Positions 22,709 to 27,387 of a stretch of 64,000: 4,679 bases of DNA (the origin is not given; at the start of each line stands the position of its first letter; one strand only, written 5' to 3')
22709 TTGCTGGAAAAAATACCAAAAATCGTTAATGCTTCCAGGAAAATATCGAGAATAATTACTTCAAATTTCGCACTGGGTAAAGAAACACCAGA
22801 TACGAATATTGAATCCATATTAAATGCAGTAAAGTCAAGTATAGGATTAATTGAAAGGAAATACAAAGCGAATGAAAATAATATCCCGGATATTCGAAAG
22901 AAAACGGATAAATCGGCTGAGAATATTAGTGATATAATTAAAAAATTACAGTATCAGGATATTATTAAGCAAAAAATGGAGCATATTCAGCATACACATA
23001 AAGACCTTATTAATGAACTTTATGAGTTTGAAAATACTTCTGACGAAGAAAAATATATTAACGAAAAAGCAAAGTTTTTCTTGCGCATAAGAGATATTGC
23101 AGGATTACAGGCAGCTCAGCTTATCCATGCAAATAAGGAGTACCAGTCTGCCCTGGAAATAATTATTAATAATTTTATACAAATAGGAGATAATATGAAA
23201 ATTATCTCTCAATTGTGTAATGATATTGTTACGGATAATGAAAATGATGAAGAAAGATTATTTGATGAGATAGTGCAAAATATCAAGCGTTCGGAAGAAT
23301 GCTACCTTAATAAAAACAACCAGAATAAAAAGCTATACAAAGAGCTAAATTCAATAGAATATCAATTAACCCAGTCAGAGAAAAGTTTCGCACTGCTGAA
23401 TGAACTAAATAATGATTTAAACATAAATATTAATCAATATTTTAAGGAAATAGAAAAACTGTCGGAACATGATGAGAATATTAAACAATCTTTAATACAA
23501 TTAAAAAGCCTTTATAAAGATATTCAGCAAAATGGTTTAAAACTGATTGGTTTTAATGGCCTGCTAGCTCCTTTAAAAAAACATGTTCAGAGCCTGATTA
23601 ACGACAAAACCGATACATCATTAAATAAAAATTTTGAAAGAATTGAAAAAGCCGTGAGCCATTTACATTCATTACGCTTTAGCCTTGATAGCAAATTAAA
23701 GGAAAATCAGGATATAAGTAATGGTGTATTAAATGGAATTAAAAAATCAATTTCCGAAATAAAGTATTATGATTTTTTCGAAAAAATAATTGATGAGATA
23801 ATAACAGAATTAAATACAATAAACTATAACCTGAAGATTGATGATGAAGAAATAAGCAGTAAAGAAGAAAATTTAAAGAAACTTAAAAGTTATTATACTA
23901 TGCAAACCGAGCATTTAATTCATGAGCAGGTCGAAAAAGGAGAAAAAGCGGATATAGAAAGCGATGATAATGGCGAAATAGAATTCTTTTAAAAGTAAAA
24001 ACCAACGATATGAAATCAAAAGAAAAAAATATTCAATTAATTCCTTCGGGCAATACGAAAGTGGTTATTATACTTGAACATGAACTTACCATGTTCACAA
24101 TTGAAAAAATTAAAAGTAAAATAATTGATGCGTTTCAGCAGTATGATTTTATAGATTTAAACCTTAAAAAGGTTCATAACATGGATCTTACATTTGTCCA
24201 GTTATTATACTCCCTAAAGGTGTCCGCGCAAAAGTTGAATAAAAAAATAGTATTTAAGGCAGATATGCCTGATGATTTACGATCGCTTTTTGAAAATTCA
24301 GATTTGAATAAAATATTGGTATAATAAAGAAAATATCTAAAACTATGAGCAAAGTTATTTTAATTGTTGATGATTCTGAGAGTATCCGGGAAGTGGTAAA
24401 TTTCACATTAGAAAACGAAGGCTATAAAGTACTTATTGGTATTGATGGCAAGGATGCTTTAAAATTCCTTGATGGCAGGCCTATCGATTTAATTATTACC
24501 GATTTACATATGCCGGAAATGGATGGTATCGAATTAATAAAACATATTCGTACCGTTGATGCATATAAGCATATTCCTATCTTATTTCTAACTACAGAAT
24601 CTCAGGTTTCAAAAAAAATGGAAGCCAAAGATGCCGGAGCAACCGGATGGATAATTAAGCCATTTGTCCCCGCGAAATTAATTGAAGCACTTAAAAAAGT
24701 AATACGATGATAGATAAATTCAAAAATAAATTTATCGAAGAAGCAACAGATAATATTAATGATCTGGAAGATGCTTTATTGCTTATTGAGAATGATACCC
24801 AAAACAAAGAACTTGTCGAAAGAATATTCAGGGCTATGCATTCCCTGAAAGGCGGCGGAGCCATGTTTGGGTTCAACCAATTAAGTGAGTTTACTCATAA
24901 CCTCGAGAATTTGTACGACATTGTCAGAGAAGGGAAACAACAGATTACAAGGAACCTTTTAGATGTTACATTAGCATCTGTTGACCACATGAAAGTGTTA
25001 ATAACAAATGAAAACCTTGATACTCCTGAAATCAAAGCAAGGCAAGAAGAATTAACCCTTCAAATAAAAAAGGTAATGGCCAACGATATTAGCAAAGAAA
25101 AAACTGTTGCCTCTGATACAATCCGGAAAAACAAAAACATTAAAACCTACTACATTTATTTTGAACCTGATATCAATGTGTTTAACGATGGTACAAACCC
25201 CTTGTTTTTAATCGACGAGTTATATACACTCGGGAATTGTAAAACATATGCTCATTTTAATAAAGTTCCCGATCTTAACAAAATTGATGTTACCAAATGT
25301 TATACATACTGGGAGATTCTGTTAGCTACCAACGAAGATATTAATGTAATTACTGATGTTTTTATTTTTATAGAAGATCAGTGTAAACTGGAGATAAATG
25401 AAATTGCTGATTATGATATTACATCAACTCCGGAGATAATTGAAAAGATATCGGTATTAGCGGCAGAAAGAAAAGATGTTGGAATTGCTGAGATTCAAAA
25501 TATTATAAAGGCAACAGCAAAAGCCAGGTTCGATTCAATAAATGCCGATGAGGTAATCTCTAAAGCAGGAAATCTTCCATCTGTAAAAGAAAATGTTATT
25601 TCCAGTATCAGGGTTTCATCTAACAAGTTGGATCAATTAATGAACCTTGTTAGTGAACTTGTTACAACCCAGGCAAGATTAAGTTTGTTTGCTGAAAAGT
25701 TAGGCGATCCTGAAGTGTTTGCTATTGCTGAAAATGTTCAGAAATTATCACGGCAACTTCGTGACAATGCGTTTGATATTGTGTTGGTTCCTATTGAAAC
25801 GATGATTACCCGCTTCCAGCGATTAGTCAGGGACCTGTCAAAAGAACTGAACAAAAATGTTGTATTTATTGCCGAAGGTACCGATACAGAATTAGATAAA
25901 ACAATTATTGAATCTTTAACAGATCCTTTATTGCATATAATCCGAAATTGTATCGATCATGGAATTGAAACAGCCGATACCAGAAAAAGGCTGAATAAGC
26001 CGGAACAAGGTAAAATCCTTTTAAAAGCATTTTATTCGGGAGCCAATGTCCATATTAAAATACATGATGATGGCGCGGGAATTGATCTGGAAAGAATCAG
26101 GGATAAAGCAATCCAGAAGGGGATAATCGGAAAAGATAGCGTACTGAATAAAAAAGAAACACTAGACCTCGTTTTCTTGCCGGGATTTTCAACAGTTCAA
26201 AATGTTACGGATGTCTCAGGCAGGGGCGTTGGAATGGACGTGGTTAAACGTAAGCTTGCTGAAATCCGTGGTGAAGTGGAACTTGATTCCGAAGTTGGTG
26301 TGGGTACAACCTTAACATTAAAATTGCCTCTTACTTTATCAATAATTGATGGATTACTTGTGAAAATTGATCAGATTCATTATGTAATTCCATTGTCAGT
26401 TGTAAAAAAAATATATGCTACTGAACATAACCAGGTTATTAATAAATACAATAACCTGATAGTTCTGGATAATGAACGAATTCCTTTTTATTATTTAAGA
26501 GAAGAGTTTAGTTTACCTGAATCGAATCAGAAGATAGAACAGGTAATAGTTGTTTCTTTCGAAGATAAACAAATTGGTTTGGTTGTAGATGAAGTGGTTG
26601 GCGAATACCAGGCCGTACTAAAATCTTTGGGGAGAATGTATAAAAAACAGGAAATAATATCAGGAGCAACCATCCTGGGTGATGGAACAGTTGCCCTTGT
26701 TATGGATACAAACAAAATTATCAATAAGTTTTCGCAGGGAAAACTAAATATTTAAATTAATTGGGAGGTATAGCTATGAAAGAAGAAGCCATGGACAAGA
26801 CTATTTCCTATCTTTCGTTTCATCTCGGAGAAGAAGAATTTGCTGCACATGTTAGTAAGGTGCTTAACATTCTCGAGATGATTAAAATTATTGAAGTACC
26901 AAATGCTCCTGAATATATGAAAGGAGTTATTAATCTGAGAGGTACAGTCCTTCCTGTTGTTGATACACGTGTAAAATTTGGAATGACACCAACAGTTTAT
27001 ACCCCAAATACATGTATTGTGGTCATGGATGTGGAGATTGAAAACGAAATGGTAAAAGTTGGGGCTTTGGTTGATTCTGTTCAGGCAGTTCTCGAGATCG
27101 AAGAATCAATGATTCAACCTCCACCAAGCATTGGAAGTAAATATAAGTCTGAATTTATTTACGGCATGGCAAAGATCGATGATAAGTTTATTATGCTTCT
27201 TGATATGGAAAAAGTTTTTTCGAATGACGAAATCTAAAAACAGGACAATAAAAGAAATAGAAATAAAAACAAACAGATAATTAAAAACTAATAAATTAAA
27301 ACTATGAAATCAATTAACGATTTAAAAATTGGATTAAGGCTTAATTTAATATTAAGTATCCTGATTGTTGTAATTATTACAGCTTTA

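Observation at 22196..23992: Giant coiled-coil protein with a CheZ-like DxxxQ catalytic motif and a CheZ-like C-terminal peptide: candidate novel CheY/receiver phosphatase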

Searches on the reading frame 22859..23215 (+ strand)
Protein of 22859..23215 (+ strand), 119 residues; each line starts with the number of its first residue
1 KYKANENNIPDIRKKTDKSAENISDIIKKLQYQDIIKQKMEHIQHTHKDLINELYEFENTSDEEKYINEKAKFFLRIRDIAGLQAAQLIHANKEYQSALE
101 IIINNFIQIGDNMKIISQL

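Call 20: search_solved_structures(query=A2, max_evalue=10, show_alignments=3)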
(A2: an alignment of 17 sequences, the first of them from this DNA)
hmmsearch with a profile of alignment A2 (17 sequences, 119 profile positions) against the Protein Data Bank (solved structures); distinct sequences matched with E-value up to 10: 3.
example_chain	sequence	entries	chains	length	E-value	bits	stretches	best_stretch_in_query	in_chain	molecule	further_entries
1r7j_A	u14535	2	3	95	0.13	15.6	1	25-78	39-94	Conserved hypothetical protein Sso10a | Sso10a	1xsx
8x7z_A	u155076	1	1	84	0.39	14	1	64-116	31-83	HR1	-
7c5x_A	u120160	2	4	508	0.64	13.3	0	79-113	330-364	iota-carbonic anhydrase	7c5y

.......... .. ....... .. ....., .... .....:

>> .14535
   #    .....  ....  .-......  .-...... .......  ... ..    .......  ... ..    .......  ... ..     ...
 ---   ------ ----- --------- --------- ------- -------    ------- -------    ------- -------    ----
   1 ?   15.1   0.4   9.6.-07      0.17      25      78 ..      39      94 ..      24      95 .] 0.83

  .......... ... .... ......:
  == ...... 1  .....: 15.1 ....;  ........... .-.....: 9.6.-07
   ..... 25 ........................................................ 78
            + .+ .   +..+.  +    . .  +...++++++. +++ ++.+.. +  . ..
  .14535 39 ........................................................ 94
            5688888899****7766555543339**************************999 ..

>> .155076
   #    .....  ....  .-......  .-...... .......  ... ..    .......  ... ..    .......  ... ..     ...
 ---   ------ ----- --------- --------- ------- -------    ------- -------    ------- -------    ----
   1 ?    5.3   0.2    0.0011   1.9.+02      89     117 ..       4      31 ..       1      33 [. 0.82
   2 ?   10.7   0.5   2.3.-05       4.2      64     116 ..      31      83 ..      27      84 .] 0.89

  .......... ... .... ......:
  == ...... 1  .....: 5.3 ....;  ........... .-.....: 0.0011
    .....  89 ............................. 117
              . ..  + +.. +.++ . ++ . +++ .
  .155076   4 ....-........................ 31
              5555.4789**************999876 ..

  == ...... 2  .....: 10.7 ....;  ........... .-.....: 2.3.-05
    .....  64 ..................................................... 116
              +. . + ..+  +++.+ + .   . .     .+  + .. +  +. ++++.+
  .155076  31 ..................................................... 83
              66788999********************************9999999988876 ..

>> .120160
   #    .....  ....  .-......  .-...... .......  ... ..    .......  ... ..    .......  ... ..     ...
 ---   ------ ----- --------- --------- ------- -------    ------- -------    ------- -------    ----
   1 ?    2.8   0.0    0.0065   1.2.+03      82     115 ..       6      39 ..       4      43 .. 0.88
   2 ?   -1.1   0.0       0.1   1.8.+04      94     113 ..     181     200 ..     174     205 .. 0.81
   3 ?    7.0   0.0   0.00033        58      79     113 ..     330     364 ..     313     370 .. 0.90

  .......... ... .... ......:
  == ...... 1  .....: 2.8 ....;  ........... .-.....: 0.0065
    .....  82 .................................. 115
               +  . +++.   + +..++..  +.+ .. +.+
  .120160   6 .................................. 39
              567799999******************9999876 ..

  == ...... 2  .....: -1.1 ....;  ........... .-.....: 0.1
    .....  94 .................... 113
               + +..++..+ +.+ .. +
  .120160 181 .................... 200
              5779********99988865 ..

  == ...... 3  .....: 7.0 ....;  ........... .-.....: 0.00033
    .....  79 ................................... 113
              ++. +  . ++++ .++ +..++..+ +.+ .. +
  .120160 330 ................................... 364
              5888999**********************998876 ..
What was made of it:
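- Tried and rejected: The central-region profile hit nothing meaningful (call 20).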

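Call 30: search_protein_representatives(alignment_id=A2)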
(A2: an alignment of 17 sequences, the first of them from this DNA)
Query: 17 sequences, 119 profile positions. Proteins with E-value up to 0.001 (for the whole library): 689; up to 1e-10: 267; up to 1e-30: 82. The best 150 are listed.
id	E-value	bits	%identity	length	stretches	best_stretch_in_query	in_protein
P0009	1.4e-51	189.7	-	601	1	1-119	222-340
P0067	3.3e-48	178.8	-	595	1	1-118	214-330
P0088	2.7e-47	175.9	-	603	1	2-118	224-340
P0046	1.0e-46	174.0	-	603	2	1-118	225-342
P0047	6.3e-46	171.5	-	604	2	1-117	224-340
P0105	2.0e-45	169.8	-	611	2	1-119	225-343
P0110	3.4e-45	169.1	-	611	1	1-118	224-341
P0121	3.4e-44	165.9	-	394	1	1-118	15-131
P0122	4.5e-44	165.5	-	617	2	2-118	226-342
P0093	1.9e-43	163.5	-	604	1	2-116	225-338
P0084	1.4e-42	160.7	-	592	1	1-118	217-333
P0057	4.1e-42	159.2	-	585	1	2-117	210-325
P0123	3.5e-41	156.1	-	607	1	4-119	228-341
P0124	3.6e-41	156.1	-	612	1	2-118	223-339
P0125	8.2e-41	155.0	-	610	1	1-118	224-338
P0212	1.9e-28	115.0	-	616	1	8-117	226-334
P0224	3.5e-27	111.0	-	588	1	8-118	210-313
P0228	1.1e-26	109.4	-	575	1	3-116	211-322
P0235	5.8e-26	107.0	-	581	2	10-116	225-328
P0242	2.9e-25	104.8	-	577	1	8-114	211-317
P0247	8.5e-25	103.3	-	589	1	1-117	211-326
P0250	1.3e-24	102.7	-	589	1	2-117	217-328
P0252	1.9e-24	102.2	-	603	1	5-116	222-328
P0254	4.8e-24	100.9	-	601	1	6-116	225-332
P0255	4.9e-24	100.8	-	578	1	1-118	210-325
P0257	5.6e-24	100.6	-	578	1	2-117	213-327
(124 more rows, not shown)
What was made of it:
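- It has 689 clusters at 50% identity with E<=1e-3 and 267 with E<=1e-10 (call 30).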

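Call 65: list_cluster_members(proteins=[P0257, P0255, P0254, P0252, P0250, P0247, P0242, P0235, P0228, P0224])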
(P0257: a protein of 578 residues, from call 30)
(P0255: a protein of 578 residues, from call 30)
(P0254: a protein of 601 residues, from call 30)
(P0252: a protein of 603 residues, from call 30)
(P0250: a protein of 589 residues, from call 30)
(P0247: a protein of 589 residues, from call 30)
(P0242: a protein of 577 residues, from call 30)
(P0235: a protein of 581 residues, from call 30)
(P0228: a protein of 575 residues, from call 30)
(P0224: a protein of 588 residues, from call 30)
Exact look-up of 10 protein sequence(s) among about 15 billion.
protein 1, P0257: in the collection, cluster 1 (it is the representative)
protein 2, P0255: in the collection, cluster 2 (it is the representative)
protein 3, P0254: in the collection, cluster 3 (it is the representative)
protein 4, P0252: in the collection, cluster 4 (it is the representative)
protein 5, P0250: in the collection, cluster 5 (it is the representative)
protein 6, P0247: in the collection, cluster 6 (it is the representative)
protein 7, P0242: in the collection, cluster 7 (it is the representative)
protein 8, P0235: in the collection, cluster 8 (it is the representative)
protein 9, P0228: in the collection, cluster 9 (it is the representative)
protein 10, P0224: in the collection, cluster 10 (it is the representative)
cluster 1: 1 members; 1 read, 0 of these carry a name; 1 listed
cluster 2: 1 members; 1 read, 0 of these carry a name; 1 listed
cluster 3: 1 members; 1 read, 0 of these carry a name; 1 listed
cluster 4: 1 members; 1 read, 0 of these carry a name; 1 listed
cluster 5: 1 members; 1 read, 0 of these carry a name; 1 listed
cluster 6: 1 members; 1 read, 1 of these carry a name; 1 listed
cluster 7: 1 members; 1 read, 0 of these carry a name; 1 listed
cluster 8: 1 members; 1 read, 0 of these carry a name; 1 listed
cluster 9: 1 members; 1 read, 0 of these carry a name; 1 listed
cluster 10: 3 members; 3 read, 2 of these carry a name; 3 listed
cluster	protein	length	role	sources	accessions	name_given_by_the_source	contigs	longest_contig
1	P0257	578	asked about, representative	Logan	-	-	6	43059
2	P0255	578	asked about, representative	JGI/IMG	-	-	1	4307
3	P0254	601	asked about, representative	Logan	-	-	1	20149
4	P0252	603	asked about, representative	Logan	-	-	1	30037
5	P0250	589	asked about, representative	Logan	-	-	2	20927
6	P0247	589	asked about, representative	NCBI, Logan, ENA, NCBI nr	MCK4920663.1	MAG: hypothetical protein KAS71_06430 [Bacteroidales bacterium] | hypothetical protein [Bacteroidales bacterium]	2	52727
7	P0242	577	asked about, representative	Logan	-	-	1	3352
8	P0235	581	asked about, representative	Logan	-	-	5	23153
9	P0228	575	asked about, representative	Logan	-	-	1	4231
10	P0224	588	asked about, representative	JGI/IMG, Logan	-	hypothetical protein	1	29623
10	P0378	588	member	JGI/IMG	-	hypothetical protein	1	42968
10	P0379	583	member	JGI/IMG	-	-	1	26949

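Call 66: find_encoding_contigs(protein=P0257, flank=8000, max_places=1)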
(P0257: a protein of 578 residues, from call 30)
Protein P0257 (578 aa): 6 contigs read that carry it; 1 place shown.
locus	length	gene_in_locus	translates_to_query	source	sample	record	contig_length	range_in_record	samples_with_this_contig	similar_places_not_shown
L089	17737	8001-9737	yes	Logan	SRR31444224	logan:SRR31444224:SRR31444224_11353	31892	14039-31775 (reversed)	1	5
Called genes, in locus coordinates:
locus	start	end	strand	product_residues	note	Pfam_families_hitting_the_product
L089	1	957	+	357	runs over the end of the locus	?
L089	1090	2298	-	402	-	PF09411:PagL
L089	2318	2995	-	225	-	PF03167:UDG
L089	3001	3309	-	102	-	-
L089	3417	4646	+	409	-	PF01270:Glyco_hydro_8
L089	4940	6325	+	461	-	-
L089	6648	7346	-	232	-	PF00027:cNMP_binding, PF13545:HTH_Crp_2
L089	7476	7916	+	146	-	PF00072:Response_reg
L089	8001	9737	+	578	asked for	-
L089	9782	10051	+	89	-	-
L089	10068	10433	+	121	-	PF00072:Response_reg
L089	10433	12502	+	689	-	PF01627:Hpt, PF02895:H-kinase_dim, PF02518:HATPase_c, PF01584:CheW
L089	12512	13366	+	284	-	PF03705:CheR_N, PF01739:CheR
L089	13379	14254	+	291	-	PF02518:HATPase_c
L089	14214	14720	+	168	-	PF03975:CheD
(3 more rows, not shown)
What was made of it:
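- Very divergent members keep this context (call 66).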

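Call 67: find_encoding_contigs(protein=P0252, flank=8000, max_places=1)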
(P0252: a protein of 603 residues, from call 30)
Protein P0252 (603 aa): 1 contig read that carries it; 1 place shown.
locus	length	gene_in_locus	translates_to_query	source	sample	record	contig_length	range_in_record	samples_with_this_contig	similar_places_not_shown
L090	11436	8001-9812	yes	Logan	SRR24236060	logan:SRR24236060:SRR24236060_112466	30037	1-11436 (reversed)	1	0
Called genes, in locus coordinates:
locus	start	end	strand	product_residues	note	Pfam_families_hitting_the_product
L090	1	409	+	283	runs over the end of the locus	PF00149:Metallophos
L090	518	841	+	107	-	PF12840:HTH_20 (weak), PF01022:HTH_5, PF09339:HTH_IclR (faint)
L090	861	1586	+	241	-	-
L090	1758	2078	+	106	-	PF04342:DMT_6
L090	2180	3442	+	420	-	PF00254:FKBP_C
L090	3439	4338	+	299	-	PF00254:FKBP_C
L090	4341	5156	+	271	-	PF00254:FKBP_C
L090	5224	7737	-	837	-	PF23598:LRR_14 (faint), PF23952:LRR_EndoS (faint), PF25019:LRR_R13L1-DRL21 (faint), PF12799:LRR_4 (weak), PF14580:LRR_9 (weak), PF13855:LRR_8 (weak), PF12799:LRR_4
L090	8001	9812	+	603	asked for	-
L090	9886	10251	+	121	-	PF00072:Response_reg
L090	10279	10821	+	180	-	PF03975:CheD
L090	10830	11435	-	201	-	?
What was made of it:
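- Closest known: CheC/CheX/FliY phosphatases. Same: One reduced locus is X-CheY-CheD (call 67), which recalls the CheC-CheD-CheY circuit.
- One reduced locus is just X-CheY-CheD (call 67).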

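Call 78: find_encoding_contigs(protein=P0212, flank=10000, max_places=2)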
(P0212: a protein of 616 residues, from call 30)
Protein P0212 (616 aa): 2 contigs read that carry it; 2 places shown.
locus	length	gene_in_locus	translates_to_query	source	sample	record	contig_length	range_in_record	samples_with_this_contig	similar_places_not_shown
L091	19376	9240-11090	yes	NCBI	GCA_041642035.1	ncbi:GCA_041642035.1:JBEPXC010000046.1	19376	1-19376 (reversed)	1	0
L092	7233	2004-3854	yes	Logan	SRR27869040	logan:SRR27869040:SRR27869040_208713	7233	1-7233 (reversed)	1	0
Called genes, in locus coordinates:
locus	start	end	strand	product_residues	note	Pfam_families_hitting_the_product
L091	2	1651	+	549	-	?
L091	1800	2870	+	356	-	PF18845:baeRF_family3, PF18851:baeRF_family8 (weak), PF18855:baeRF_family11 (weak), PF18848:baeRF_family6, PF18849:baeRF_family7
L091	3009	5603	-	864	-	PF02861:Clp_N, PF13191:AAA_16 (weak), PF00004:AAA, PF17871:AAA_lid_9, PF00004:AAA, PF07724:AAA_2, PF07728:AAA_5, PF10431:ClpB_D2-small, +10 more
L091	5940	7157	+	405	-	PF00375:SDF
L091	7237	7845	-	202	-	-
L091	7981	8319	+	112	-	-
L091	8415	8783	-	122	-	PF00072:Response_reg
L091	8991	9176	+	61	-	-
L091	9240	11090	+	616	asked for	-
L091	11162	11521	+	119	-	-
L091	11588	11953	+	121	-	PF00072:Response_reg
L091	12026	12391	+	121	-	PF00072:Response_reg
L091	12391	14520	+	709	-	PF01627:Hpt, PF02895:H-kinase_dim, PF02518:HATPase_c, PF01584:CheW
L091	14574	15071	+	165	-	PF01584:CheW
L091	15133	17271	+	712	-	PF12729:4HB_MCP_1, PF13682:CZB (weak), PF00672:HAMP (faint), PF00015:MCPsignal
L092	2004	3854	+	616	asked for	-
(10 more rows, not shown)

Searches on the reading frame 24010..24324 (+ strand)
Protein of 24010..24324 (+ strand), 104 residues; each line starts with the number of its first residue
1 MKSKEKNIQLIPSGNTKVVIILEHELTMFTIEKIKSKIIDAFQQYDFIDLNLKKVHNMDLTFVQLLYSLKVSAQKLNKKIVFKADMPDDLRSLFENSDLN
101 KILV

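Call 3: search_protein_families(library=pfam, proteins=[window:24010-24324:+], max_evalue=1)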
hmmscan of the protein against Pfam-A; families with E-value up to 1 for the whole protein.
window:24010-24324:+ (104 aa): 2 families
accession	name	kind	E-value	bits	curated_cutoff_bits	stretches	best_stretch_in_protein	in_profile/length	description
PF01740.26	STAS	-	5.3e-06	26.6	22.6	1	18-102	11-96/106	STAS domain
PF13466.11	STAS_2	-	2.1e-05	25.1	29.2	1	22-99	3-79/80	STAS domain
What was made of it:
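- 24010..24324 (+): Single-domain STAS protein. Its position matches that of CheS in the Sinorhizobium che operon. It matches Pfam STAS at 5e-6 (call 3).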

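Call 4: search_protein_families(library=ncbifam, proteins=[window:24010-24324:+], max_evalue=1)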
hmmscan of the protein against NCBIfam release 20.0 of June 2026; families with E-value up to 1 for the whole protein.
window:24010-24324:+ (104 aa): 2 families
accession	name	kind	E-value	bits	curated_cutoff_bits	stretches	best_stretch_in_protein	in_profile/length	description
TIGR02886.1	spore_II_AA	equivalog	0.001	19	114.75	1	15-103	7-96/106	anti-sigma F factor antagonist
TIGR00377.1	ant_ant_sig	superfamily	0.0025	17.7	53.45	1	16-103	12-100/108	anti-sigma factor antagonist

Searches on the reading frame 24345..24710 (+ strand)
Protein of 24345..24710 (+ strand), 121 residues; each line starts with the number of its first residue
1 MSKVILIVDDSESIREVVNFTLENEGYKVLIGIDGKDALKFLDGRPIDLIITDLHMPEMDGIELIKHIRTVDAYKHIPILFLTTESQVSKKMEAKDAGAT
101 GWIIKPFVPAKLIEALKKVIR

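Call 3: search_protein_families(library=pfam, proteins=[window:24345-24710:+], max_evalue=1)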
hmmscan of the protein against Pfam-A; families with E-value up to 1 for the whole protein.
window:24345-24710:+ (121 aa): 3 families
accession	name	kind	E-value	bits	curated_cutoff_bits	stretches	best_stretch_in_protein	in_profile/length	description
PF00072.30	Response_reg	-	2.3e-29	102.3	30.2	1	5-116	1-110/111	Response regulator receiver domain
PF23198.2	PDE8A_N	-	0.001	19.5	29.6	1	3-91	11-100/147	PDE8A-like, N-terminal domain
PF22563.2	iREC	-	0.063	13.7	27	1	37-86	36-93/115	Inactive Receiver domain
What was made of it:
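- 24345..24710 (+): CheY, 121 aa, of the CheY1 type. It is a likely substrate of X. It matches Pfam Response_reg at 2.3e-29 (call 3).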

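Call 4: search_protein_families(library=ncbifam, proteins=[window:24345-24710:+], max_evalue=1)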
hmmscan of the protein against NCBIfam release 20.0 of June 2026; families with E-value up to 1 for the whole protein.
window:24345-24710:+ (121 aa): 105 families (the best 25 are shown)
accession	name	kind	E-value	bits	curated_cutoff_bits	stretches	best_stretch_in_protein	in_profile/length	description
TIGR02154.1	PhoB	equivalog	1.9e-26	92.8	296.2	1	1-121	1-121/226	phosphate regulon transcriptional regulator PhoB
NF033120.0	vanR_FM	exception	3.9e-23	82.3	460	1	4-116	5-114/231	vancomycin resistance response regulator transcription factor, VanR-F/VanR-M family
NF045944.1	ResRegRpaBCyano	equivalog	5.3e-23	81.6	330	1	6-121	1-113/229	response regulator transcription factor RpaB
NF007901.0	PRK10610.1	equivalog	6.9e-23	81.2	189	1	5-120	8-124/129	chemotaxis response regulator CheY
NF007135.0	PRK09581.1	equivalog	2.2e-22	79.5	474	1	1-121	1-121/457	PleD family two-component system response regulator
NF033117.2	vanR_ACDEGLN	exception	6.4e-22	78.2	350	1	5-120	1-113/226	VanR-ABDEGLN family response regulator transcription factor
NF053854.1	RespRegPhoBBctds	equivalog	1.2e-21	77.1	270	1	5-121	1-116/225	two-component system response regulator PhoB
NF006900.1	PRK09390.1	equivalog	1.5e-21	76.8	255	1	3-120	5-120/203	response regulator FixJ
NF040689.1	MtrAB_MtrA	equivalog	2.3e-21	76.2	300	1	5-120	1-113/219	MtrAB system response regulator MtrA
NF040534.1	resp_reg_YycF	equivalog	2e-20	73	340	1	4-120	2-115/231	response regulator YycF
NF041733.1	resp_reg_CseB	equivalog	4.1e-20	72.1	350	1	5-121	3-116/228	two-component system response regulator CseB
NF012227.0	AdeR_RR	equivalog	8.1e-20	71.3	340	1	2-121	11-127/239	efflux system response regulator transcription factor AdeR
NF008469.0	PRK11361.1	equivalog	1.6e-19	70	714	1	3-108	5-108/461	acetoacetate metabolism transcriptional regulator AtoC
NF008296.0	PRK11083.1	equivalog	2.3e-19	69.7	273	1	3-120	4-118/228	two-component system response regulator CreB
TIGR01387.1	cztR_silR_copR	subfamily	1.5e-18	67.2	279.2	1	5-121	1-115/218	heavy metal response regulator transcription factor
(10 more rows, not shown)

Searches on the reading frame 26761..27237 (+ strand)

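Call 13: search_protein_families(library=pfam, proteins=[window:26761-27237:+], max_evalue=0.001)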
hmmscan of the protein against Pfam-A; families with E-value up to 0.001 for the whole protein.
window:26761-27237:+ (158 aa): 1 family
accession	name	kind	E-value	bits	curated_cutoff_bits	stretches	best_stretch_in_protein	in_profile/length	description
PF01584.24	CheW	-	2.4e-35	121.6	23.5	1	17-155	2-136/138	CheW-like domain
